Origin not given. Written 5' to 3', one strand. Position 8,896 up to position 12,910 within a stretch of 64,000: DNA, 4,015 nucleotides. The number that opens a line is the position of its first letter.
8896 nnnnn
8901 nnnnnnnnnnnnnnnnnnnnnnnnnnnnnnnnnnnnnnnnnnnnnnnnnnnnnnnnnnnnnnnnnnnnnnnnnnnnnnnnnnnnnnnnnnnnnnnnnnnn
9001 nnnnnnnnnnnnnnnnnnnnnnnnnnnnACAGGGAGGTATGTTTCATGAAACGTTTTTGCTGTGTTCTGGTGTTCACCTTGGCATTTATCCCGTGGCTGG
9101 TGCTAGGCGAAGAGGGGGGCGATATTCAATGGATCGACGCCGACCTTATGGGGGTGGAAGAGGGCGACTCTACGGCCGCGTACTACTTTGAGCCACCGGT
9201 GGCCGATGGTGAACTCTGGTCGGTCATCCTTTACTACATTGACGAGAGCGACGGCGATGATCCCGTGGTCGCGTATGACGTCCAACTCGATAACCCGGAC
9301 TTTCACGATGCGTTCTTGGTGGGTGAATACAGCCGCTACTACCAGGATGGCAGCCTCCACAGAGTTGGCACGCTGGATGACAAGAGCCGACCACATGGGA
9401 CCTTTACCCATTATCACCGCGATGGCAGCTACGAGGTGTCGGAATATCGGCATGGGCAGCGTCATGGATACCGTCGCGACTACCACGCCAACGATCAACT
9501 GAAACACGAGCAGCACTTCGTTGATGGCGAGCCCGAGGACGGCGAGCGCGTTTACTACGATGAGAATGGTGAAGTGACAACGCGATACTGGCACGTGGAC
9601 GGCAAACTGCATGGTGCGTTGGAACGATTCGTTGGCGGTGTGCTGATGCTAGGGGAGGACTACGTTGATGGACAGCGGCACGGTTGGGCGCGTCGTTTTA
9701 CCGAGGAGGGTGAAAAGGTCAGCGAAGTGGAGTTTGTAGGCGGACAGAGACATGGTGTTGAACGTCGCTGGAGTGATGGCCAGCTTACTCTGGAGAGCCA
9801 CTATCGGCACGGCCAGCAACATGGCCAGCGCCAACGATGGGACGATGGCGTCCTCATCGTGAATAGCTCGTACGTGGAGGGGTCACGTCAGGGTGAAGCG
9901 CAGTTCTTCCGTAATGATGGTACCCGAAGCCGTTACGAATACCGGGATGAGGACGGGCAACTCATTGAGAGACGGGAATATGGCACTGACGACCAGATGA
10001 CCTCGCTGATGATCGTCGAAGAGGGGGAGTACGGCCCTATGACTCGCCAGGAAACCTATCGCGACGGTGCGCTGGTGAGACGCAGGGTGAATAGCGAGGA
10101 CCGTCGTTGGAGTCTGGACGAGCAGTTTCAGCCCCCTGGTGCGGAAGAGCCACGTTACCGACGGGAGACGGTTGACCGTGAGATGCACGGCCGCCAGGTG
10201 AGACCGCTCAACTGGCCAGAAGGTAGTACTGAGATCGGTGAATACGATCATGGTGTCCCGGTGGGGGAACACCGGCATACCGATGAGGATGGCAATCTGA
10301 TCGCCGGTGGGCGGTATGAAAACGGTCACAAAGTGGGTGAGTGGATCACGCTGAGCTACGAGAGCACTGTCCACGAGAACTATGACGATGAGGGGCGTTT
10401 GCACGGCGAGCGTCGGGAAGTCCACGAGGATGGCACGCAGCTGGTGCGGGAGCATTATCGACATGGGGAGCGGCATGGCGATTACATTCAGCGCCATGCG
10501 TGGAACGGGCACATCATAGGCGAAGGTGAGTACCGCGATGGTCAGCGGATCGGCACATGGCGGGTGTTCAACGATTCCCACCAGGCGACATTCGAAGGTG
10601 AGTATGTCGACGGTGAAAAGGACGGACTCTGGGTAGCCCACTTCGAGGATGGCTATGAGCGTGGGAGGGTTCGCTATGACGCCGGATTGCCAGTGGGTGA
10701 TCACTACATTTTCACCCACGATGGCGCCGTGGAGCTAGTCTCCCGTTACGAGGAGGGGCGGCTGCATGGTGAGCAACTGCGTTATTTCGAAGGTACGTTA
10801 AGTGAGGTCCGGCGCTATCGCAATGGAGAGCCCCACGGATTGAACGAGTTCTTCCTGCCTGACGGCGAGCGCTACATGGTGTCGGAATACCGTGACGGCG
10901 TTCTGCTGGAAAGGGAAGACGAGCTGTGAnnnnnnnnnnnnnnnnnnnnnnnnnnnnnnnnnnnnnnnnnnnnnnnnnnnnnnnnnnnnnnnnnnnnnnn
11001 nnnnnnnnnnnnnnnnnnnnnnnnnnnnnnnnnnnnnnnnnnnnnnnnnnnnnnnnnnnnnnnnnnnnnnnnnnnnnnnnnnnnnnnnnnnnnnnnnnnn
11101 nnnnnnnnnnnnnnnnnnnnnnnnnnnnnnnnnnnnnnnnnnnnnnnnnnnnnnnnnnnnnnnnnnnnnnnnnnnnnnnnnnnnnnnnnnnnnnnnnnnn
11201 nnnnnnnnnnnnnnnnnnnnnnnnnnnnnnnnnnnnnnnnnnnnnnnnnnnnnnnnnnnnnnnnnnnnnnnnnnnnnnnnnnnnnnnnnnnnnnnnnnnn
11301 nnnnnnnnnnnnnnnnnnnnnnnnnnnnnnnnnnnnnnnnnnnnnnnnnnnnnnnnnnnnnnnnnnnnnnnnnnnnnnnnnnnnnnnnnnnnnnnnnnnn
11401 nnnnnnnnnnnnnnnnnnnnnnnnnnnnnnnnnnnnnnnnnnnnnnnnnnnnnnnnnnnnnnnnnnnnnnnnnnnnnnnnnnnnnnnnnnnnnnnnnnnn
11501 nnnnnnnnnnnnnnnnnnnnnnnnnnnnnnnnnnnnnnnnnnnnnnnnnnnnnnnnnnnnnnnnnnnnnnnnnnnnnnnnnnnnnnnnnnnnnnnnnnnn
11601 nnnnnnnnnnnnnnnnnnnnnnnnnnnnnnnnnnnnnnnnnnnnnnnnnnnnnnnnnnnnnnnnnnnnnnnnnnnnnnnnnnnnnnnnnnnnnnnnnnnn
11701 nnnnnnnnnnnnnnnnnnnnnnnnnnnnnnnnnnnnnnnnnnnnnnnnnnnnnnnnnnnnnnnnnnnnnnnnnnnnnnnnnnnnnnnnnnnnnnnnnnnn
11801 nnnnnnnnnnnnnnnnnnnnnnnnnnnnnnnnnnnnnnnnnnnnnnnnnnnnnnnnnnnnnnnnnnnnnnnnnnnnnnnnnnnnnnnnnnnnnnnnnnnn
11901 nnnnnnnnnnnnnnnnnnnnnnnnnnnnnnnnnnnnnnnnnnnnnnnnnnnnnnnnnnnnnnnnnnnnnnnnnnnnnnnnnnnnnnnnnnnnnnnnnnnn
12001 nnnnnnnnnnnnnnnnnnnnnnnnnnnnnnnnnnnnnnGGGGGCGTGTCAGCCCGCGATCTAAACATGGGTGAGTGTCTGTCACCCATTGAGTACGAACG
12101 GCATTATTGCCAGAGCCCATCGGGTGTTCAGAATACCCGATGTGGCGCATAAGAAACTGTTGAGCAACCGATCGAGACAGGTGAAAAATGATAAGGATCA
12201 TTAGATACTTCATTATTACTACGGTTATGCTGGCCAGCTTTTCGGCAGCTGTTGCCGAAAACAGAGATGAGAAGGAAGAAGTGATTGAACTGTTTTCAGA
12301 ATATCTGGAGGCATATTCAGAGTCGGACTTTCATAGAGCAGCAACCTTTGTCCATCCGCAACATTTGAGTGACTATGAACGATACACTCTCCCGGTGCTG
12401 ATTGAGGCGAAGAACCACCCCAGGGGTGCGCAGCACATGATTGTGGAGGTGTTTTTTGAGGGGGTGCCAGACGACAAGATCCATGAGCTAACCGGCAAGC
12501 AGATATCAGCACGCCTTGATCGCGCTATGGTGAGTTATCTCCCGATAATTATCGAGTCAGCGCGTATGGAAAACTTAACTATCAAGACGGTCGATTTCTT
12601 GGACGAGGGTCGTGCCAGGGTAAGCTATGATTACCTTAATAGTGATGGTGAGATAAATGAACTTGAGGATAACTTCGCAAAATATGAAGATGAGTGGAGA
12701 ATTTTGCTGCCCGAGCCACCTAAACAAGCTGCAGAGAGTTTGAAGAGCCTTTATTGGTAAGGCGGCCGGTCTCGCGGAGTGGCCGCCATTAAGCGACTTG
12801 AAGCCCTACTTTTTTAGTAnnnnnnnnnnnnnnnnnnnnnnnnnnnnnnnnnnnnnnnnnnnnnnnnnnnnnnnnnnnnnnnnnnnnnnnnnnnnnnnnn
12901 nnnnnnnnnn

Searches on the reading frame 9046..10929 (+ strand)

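Call 6: search_protein_families(library=pfam, proteins=[window:9046-10929:+], max_evalue=0.01)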
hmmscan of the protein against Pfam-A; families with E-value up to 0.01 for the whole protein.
window:9046-10929:+ (627 aa): 1 family
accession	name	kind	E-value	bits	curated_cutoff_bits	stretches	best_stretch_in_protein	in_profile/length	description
PF07661.19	MORN_2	-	1.6e-08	34.3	29.6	0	139-160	1-22/22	MORN repeat variant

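Call 9: search_protein_families(library=ncbifam, proteins=[window:9046-10929:+], max_evalue=0.01)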
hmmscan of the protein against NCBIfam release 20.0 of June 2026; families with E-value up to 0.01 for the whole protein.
window:9046-10929:+ (627 aa): 1 family
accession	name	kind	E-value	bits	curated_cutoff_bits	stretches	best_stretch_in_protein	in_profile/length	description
NF033566.1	adhes_LIC20035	equivalog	3.7e-19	68.9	250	3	418-509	105-196/434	LIC20035 family adhesin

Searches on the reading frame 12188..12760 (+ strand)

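Call 7: search_protein_families(library=pfam, proteins=[window:12188-12760:+], max_evalue=0.01)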
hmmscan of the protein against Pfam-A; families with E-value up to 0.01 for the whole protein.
window:12188-12760:+ (190 aa): 1 family
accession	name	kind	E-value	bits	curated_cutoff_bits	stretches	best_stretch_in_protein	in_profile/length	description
PF08332.16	CaMKII_AD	-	0.0091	16.6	22.1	0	28-77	1-49/128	Calcium/calmodulin dependent protein kinase II association domain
